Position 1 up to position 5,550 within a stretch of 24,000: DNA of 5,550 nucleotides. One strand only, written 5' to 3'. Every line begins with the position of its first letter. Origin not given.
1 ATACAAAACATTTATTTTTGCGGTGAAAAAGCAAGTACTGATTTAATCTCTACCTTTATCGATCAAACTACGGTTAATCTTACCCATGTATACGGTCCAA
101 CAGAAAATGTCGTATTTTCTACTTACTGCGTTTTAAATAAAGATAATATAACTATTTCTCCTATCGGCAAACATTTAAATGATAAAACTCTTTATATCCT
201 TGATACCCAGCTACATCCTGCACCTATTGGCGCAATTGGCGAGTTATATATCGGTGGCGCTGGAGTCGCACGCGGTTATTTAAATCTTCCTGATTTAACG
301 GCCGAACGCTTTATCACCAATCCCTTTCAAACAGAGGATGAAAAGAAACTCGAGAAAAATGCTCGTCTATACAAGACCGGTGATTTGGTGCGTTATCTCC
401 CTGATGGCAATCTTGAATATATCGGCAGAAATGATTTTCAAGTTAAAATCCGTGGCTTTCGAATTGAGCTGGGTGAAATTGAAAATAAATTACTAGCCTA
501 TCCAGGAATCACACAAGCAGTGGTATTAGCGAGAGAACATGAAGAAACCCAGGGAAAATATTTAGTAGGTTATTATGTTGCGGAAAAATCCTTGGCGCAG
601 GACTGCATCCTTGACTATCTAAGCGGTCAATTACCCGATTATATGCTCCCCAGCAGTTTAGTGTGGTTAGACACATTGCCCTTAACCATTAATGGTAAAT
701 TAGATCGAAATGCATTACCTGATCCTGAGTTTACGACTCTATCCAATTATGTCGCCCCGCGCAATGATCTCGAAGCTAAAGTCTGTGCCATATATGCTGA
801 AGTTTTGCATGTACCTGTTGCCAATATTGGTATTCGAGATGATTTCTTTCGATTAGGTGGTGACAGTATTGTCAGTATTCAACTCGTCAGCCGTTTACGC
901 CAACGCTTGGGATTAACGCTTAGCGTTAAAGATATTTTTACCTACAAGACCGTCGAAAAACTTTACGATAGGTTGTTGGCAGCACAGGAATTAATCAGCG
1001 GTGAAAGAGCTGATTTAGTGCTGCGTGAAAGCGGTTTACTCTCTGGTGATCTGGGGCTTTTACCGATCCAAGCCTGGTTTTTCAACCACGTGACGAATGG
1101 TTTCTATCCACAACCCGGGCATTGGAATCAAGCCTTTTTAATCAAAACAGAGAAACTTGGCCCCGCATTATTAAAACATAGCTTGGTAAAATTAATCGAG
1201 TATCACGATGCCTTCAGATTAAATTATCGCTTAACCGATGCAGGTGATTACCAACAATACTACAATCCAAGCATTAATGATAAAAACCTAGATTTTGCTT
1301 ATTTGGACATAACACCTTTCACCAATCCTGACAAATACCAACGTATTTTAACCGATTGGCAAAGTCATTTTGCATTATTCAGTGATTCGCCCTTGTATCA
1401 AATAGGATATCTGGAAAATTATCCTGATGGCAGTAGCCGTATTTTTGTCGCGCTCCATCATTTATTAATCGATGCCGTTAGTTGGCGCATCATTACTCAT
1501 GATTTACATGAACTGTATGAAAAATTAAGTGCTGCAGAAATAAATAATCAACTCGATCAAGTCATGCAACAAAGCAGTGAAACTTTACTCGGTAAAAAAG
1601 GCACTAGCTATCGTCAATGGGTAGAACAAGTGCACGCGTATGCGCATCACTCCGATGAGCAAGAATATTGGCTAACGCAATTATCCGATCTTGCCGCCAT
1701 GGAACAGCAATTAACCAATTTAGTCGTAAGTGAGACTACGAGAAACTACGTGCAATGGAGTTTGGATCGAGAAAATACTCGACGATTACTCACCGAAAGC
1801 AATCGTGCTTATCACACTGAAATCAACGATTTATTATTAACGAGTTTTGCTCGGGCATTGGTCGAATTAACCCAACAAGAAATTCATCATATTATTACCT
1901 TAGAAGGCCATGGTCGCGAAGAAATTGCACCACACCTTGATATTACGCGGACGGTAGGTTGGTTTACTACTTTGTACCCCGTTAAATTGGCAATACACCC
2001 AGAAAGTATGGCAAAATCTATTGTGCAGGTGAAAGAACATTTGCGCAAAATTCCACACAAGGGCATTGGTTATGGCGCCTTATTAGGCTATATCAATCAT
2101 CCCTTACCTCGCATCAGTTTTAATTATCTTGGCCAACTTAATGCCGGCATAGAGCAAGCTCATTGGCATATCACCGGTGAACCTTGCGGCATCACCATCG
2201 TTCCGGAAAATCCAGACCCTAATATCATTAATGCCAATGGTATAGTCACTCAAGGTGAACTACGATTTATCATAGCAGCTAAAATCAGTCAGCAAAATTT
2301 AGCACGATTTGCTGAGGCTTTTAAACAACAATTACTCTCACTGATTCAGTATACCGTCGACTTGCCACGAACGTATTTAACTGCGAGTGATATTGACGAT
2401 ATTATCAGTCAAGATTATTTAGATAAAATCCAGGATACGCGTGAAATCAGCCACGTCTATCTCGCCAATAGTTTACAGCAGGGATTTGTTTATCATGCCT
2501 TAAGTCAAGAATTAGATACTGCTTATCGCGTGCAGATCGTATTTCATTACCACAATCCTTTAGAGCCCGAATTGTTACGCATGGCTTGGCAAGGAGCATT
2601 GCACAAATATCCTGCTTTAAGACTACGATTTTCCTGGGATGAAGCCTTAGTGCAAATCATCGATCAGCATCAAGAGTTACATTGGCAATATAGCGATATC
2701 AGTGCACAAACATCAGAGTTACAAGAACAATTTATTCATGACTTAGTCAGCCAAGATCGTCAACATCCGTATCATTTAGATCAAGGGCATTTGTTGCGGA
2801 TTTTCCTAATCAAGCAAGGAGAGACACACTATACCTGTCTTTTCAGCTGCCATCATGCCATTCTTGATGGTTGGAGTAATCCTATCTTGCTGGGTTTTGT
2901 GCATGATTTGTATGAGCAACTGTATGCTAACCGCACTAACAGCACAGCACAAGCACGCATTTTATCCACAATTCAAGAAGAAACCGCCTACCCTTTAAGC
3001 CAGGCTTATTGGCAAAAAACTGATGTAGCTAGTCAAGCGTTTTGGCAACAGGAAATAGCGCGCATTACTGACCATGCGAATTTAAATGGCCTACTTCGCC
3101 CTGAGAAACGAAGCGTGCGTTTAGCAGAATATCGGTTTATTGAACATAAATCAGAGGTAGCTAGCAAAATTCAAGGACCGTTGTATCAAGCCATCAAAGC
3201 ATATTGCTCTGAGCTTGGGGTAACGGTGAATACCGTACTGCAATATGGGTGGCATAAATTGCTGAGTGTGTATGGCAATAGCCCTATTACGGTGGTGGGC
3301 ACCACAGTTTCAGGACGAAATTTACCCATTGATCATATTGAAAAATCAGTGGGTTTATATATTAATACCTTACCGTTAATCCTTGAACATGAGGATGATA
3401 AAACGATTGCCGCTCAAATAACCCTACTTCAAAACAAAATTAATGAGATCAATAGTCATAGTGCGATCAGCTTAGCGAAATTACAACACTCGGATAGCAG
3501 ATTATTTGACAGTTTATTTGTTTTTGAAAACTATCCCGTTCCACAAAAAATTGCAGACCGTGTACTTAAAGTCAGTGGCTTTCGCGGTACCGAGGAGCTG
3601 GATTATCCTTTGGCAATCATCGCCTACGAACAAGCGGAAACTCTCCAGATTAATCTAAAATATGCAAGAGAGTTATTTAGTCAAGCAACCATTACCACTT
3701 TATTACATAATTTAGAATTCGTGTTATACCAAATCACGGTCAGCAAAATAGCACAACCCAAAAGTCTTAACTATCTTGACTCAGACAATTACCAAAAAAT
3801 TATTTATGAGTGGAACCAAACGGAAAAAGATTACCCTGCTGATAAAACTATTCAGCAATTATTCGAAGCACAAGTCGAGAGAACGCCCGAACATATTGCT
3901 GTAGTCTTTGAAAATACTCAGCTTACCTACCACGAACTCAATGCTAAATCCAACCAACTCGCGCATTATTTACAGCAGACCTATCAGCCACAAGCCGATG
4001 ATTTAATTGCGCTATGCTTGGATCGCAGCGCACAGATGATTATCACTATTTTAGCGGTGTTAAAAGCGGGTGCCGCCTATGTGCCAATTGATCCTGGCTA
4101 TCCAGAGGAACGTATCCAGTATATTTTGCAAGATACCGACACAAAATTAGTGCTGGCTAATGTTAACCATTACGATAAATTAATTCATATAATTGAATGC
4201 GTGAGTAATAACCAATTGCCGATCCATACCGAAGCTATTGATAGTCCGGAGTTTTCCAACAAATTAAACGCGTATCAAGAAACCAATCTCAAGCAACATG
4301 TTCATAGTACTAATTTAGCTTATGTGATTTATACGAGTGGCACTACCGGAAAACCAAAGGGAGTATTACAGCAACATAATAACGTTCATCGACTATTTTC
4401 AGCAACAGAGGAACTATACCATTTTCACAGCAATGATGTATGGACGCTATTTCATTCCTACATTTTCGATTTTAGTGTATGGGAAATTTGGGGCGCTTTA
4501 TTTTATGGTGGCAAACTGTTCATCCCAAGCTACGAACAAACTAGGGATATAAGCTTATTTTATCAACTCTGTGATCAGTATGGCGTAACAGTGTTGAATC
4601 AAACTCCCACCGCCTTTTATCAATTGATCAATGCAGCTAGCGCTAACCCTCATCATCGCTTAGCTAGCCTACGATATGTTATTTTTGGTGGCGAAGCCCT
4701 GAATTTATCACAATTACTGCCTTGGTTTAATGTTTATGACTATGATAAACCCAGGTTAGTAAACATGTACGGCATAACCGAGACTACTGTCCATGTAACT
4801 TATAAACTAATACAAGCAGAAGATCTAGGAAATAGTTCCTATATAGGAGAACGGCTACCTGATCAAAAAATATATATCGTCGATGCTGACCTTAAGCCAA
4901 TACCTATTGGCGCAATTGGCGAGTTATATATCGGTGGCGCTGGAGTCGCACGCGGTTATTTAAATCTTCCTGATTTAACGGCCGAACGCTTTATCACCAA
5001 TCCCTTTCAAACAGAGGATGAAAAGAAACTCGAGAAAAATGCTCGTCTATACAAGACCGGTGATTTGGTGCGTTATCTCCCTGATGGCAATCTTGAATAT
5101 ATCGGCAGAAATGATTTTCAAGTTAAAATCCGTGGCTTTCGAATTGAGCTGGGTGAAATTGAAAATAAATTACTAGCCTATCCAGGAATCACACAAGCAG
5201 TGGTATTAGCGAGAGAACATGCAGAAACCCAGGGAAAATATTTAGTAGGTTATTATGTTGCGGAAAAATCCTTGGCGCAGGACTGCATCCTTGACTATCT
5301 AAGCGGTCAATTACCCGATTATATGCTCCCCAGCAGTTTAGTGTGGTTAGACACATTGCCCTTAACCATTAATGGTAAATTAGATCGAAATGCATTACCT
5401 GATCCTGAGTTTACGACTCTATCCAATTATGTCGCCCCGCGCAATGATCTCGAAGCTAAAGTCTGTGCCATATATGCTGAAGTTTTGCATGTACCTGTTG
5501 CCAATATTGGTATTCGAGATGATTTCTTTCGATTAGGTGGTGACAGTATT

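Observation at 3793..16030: The A-domain specificity core behaves as an exchangeable cassette bounded by nucleotide-identical junctions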

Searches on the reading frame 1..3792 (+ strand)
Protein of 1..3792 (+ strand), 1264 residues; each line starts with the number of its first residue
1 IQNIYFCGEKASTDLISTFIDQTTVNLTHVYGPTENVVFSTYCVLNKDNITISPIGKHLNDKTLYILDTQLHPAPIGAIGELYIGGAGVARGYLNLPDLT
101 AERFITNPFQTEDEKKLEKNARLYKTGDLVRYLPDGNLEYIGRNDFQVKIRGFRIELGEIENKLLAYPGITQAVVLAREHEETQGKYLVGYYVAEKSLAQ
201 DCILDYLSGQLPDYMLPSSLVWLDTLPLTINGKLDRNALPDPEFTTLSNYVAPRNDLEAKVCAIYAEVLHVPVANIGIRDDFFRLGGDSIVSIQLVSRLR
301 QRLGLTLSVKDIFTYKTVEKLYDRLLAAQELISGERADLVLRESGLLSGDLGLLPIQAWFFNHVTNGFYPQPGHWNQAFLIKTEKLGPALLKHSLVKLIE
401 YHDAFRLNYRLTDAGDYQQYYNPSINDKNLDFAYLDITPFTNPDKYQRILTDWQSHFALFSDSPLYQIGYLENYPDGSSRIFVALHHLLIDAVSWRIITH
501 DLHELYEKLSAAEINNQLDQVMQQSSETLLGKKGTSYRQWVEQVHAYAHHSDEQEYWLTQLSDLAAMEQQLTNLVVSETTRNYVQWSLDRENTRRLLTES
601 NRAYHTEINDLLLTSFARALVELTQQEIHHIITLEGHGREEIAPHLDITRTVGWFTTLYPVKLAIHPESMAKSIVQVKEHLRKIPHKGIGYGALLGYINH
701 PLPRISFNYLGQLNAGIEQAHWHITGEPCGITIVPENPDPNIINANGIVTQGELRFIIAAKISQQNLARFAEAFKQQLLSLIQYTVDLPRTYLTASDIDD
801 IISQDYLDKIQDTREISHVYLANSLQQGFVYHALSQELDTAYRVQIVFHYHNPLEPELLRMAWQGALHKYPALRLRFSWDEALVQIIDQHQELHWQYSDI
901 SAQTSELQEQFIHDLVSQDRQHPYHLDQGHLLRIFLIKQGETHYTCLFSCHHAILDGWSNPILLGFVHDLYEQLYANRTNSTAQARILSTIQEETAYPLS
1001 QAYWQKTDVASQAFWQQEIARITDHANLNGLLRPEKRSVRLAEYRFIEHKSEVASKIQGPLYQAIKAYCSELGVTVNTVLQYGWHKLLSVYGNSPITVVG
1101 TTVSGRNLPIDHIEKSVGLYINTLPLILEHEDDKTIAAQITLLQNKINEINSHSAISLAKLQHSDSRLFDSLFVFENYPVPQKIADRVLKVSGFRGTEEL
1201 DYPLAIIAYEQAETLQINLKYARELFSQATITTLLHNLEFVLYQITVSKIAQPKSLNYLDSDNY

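Call 34: find_homologous_proteins(query=window:1-3792:+, max_evalue=1e-100)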
Query window:1-3792:+ (1264 aa): 4700 proteins with E <= 1e-100 among 8000 candidates; the best 120 are listed.
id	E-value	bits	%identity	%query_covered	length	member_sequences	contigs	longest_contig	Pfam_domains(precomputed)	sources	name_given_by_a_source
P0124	0.0e+0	1741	51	99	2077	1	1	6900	PF00668.26,PF00550.32,PF00501.35,PF13193.13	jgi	jgi:amino acid adenylation domain-containing protein/non-ribosomal peptide synthase protein (TIGR017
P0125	0.0e+0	1522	50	95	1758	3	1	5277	PF00668.26,PF00550.32,PF00501.35,PF13193.13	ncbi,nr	ncbi:MAG: amino acid adenylation domain-containing protein, partial [Candidatus Pacebacteria bacteri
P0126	0.0e+0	1436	46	98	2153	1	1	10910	PF00668.26,PF00550.32,PF00501.35,PF13193.13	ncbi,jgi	jgi:amino acid adenylation domain-containing protein/non-ribosomal peptide synthase protein (TIGR017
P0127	0.0e+0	1390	43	92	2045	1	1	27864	PF00668.26,PF00550.32,PF00501.35,PF13193.13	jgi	jgi:amino acid adenylation domain-containing protein/non-ribosomal peptide synthase protein (TIGR017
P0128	0.0e+0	1297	44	95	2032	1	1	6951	PF00668.26,PF00550.32,PF00501.35,PF13193.13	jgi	jgi:amino acid adenylation domain-containing protein/non-ribosomal peptide synthase protein (TIGR017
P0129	0.0e+0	1271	43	98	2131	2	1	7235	PF00668.26,PF00550.32,PF00501.35,PF13193.13,PF00975.27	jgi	-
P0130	0.0e+0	1267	50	100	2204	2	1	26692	PF00668.26,PF07517.21,PF02338.26,PF00550.32,PF00501.35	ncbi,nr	ncbi:MAG: amino acid adenylation domain-containing protein [Rickettsiaceae bacterium]|nr:amino acid 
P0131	0.0e+0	1262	44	81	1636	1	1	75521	PF00668.26,PF00550.32,PF00501.35,PF13193.13,PF23297.2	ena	-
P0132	0.0e+0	1261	45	73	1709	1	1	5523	PF00668.26,PF00550.32,PF00501.35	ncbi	ncbi:MAG: amino acid adenylation domain-containing protein, partial [Gammaproteobacteria bacterium]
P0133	0.0e+0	1258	44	94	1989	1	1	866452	PF00668.26,PF00550.32,PF00501.35,PF13193.13,PF00975.27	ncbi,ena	-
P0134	0.0e+0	1238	41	97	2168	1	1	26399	PF00668.26,PF00550.32,PF00501.35,PF13193.13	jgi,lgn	-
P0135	0.0e+0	1238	52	95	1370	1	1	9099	PF00668.26,PF00550.32,PF00501.35,PF13193.13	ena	-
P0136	0.0e+0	1222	42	98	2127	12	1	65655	PF00668.26,PF00550.32,PF00501.35,PF13193.13,PF00975.27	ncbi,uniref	ncbi:non-ribosomal peptide synthetase [Xenorhabdus khoisanae]|uniref:non-ribosomal peptide synthetas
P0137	0.0e+0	1216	46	57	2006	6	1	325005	PF00668.26,PF00550.32,PF00501.35,PF13193.13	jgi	jgi:amino acid adenylation domain-containing protein/non-ribosomal peptide synthase protein (TIGR017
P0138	0.0e+0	1195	40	100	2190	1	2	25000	PF00668.26,PF00550.32,PF00501.35,PF13193.13,PF23297.2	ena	-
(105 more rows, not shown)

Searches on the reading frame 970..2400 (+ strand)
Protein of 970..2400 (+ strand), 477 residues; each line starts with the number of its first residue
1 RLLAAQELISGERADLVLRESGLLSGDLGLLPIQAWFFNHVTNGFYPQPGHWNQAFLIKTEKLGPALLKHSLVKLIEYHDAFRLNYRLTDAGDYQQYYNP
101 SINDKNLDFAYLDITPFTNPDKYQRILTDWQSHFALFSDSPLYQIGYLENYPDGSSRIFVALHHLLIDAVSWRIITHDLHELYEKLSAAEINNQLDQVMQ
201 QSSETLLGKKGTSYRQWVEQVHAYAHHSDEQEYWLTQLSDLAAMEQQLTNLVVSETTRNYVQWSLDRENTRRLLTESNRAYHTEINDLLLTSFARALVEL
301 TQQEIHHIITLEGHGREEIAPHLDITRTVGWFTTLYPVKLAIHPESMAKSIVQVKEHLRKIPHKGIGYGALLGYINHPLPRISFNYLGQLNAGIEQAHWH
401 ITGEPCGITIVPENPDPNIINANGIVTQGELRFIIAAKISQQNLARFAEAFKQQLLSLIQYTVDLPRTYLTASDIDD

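Call 28: search_protein_families(library=ncbifam, proteins=[window:970-2400:+], max_evalue=0.00001)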
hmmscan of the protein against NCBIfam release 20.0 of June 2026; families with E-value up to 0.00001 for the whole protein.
window:970-2400:+ (477 aa): 2 families
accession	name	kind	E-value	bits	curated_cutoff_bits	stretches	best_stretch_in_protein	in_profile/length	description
NF004282.0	PRK05691.1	subfamily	4.9e-76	255.1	4090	1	13-474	2777-3233/4334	non-ribosomal peptide synthase/polyketide synthase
TIGR01720.1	NRPS-para261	subfamily_domain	1.2e-23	83.8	74.2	1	347-476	2-143/155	non-ribosomal peptide synthase domain TIGR01720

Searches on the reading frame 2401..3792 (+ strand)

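Call 28: search_protein_families(library=ncbifam, proteins=[window:2401-3792:+], max_evalue=0.00001)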
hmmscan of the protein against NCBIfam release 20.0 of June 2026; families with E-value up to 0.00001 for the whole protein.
window:2401-3792:+ (464 aa): 5 families
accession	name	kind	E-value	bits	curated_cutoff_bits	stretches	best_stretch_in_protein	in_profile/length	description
NF004282.0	PRK05691.1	subfamily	3.5e-42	142.8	4090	1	4-443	3241-3681/4334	non-ribosomal peptide synthase/polyketide synthase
NF038078.1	NRPS_MxcG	equivalog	4.8e-11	40.7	2300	1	47-238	32-214/1442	myxochelin non-ribosomal peptide synthetase MxcG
NF041803.1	NRPS_SolG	exception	1.7e-10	39.1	2200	1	15-420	107-499/1163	solanimycin non-ribosomal peptide synthetase SolG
NF047350.1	aureusi_NRPS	equivalog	2.4e-10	38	2500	1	20-446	995-1398/2373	aureusimine non-ribosomal peptide synthetase AusA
NF007605.2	PRK10252.1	equivalog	8.9e-06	23.4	2400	0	36-229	20-210/1292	enterobactin non-ribosomal peptide synthetase EntF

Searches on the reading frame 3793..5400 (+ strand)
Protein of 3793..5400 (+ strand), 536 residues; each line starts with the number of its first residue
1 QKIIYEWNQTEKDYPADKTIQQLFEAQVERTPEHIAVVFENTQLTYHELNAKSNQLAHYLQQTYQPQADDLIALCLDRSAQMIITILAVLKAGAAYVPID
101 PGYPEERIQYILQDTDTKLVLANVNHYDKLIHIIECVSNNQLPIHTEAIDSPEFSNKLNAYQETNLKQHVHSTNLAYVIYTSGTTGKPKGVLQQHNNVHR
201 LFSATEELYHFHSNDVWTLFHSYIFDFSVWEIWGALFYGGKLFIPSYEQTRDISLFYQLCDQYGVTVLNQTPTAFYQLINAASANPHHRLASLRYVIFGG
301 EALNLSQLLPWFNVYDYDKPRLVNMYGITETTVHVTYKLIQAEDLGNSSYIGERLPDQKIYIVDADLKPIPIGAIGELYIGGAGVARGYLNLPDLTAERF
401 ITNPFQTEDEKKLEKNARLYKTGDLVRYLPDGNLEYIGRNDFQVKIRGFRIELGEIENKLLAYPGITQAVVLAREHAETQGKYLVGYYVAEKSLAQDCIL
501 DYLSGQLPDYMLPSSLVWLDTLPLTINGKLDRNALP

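Call 28: search_protein_families(library=ncbifam, proteins=[window:3793-5400:+], max_evalue=0.00001)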
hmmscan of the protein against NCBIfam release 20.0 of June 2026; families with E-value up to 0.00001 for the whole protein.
window:3793-5400:+ (536 aa): 101 families (the best 25 are shown)
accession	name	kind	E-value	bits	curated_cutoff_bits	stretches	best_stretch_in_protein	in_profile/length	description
TIGR01733.1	AA-adenyl-dom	subfamily_domain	2.5e-136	454.7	317.4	1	45-471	1-409/409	amino acid adenylation domain-containing protein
NF041803.1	NRPS_SolG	exception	9.1e-131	437.5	2200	1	2-536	545-1071/1163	solanimycin non-ribosomal peptide synthetase SolG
NF047350.1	aureusi_NRPS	equivalog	2.9e-126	422.5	2500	1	3-536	398-892/2373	aureusimine non-ribosomal peptide synthetase AusA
NF004282.0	PRK05691.1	subfamily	2.4e-120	402.2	4090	1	5-536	1119-1623/4334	non-ribosomal peptide synthase/polyketide synthase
NF003417.0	PRK04813.1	subfamily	6.1e-90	302.2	476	1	24-535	9-499/505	D-alanine--poly(phosphoribitol) ligase subunit DltA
NF007605.2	PRK10252.1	equivalog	1.6e-88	297.5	2400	1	7-536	444-958/1292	enterobactin non-ribosomal peptide synthetase EntF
NF038078.1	NRPS_MxcG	equivalog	1.6e-88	297.4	2300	1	18-535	456-956/1442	myxochelin non-ribosomal peptide synthetase MxcG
TIGR01734.1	D-ala-DACP-lig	equivalog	3.5e-81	273.3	559.85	1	25-535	7-498/504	D-alanine--poly(phosphoribitol) ligase subunit DltA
NF004837.0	PRK06187.1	subfamily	2.9e-71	240.3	476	1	15-535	5-518/531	long-chain-fatty-acid--CoA ligase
TIGR03443.1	alpha_am_amid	equivalog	2.8e-68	230.4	1030.1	1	19-492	237-751/1390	L-aminoadipate-semialdehyde dehydrogenase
TIGR03098.1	ligase_PEP_1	hypoth_equivalog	1.5e-67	228.2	592.35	1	20-535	2-514/517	acyl-CoA ligase (AMP-forming), exosortase A system-associated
NF052269.1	Staph_lig_FadD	equivalog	1.5e-53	181.9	650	1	34-535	16-489/499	long-chain-fatty-acid--CoA ligase FadD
NF005702.0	PRK07514.1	subfamily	5.8e-48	163.5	558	1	20-535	5-496/506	malonyl-CoA synthase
NF005858.0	PRK07787.1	subfamily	1.3e-45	155.7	575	1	20-535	3-468/471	acyl-CoA synthetase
NF006181.0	PRK08314.1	subfamily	1.4e-45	155.6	705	2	161-530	192-545/563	long-chain-fatty-acid--CoA ligase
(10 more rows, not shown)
